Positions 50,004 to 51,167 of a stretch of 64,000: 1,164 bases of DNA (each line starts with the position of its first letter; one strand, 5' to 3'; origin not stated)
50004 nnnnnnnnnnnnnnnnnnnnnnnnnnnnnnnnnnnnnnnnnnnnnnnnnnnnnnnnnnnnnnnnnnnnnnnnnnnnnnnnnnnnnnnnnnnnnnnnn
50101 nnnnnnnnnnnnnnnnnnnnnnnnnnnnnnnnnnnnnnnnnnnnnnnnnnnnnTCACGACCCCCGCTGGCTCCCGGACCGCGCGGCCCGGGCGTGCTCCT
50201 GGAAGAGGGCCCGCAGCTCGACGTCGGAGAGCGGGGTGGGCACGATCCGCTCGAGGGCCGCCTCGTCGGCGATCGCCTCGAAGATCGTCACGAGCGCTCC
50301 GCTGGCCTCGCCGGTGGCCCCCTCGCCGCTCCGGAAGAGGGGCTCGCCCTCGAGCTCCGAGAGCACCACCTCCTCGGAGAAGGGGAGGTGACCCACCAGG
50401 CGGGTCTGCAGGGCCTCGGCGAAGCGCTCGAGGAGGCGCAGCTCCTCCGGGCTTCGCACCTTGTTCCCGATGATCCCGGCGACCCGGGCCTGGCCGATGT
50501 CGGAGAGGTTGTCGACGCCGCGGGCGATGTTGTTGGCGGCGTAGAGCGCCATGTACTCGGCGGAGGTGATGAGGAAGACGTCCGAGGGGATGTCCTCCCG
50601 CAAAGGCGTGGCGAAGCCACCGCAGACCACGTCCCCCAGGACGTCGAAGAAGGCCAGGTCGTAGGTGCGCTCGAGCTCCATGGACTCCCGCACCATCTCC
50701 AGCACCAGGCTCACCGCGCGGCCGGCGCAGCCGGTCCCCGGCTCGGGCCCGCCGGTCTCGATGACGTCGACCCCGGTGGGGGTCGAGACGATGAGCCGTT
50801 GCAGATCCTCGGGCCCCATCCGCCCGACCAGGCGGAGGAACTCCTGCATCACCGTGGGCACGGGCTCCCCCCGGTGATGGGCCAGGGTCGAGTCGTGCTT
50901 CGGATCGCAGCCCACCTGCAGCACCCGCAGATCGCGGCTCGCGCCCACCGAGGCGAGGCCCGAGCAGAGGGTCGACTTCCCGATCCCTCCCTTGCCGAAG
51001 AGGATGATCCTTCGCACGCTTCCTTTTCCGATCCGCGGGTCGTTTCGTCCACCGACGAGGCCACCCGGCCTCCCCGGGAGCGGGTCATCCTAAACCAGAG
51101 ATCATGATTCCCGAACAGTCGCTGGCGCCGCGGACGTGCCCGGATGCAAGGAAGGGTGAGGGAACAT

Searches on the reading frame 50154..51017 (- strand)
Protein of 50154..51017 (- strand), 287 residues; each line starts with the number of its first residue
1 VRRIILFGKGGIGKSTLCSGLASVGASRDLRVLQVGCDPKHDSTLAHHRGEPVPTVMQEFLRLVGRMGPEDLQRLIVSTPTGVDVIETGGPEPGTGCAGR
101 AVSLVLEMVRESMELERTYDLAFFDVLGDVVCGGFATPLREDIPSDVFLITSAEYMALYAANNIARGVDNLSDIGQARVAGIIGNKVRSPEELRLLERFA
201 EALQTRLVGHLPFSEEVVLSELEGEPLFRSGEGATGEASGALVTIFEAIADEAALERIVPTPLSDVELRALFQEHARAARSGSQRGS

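Call 31: search_protein_families(library=pfam, proteins=[window:50154-51017:-], max_evalue=0.01)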
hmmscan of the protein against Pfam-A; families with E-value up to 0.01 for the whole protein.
window:50154-51017:- (287 aa): 6 families
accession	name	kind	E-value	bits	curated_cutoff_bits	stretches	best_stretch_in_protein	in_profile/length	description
PF00142.24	Fer4_NifH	-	3.4e-65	220.7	25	1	2-275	1-268/271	4Fe-4S iron sulfur cluster binding proteins, NifH/frxC family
PF01656.29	CbiA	-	1.2e-12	48.3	25.4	1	5-227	3-125/125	CobQ/CobB/MinD/ParA nucleotide binding domain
PF13614.12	AAA_31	-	3.4e-05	24.3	27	1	8-48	9-49/177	AAA domain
PF02374.21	ArsA_ATPase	-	4.1e-05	23.4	24.3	1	1-42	1-42/305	Anion-transporting ATPase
PF10609.15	ParA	-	0.0038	17.1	27.1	0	5-32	8-35/246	NUBPL iron-transfer P-loop NTPase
PF13500.12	AAA_26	-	0.0092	16.3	27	0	158-217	139-194/198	AAA domain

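Call 77: search_solved_structures(query=window:50154-51017:-, max_evalue=1e-10, show_alignments=1)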
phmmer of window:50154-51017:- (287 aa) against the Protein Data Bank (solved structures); distinct sequences matched with E-value up to 1e-10: 26.
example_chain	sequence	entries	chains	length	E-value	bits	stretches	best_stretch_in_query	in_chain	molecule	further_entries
9fmg_D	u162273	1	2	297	7.6e-53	182.8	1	2-270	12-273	Nitrogenase iron protein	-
9haz_A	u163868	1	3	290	1.9e-47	165.1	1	1-274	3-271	Fe protein NifH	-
9haz_D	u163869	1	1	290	2e-47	165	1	1-274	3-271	Fe protein NifH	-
8q5w_A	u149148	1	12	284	5.2e-47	163.6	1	2-274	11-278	Nitrogenase iron protein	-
8q50_A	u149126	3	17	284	1.1e-46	162.6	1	2-223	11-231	Nitrogenase iron protein 1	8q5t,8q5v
4wza_E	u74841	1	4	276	1.2e-46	162.5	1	1-272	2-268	Nitrogenase iron protein 1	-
4wzb_E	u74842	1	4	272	1.3e-46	162.3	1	1-272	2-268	Nitrogenase iron protein 1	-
1fp6_A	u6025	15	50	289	1.3e-46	162.3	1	1-273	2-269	NITROGENASE IRON PROTEIN | nitrogenase IRON protein 1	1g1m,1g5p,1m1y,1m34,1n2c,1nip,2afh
10zn_F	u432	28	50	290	1.3e-46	162.3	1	1-273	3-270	Nitrogenase iron protein NifH | Nitrogenase iron protein 1 | Nitrogenase iron protein gamma chain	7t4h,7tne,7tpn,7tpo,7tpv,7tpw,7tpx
1xdb_A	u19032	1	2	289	4.8e-46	160.5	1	1-273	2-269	Nitrogenase iron protein 1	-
6nzj_A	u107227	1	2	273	5.8e-46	160.2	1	1-274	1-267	Nitrogenase iron protein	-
6q93_A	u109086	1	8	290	5.8e-46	160.2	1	2-274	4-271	Nitrogenase iron protein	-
8tc3_A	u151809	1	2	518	5.9e-46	160.2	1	1-273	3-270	Nitrogenase iron protein,Fluorescent protein plum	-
1de0_A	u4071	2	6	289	6.2e-46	160.1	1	1-273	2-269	NITROGENASE IRON PROTEIN | Nitrogenase iron protein 1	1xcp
1xd8_A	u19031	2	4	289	6.4e-46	160.1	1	1-273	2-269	Nitrogenase iron protein 1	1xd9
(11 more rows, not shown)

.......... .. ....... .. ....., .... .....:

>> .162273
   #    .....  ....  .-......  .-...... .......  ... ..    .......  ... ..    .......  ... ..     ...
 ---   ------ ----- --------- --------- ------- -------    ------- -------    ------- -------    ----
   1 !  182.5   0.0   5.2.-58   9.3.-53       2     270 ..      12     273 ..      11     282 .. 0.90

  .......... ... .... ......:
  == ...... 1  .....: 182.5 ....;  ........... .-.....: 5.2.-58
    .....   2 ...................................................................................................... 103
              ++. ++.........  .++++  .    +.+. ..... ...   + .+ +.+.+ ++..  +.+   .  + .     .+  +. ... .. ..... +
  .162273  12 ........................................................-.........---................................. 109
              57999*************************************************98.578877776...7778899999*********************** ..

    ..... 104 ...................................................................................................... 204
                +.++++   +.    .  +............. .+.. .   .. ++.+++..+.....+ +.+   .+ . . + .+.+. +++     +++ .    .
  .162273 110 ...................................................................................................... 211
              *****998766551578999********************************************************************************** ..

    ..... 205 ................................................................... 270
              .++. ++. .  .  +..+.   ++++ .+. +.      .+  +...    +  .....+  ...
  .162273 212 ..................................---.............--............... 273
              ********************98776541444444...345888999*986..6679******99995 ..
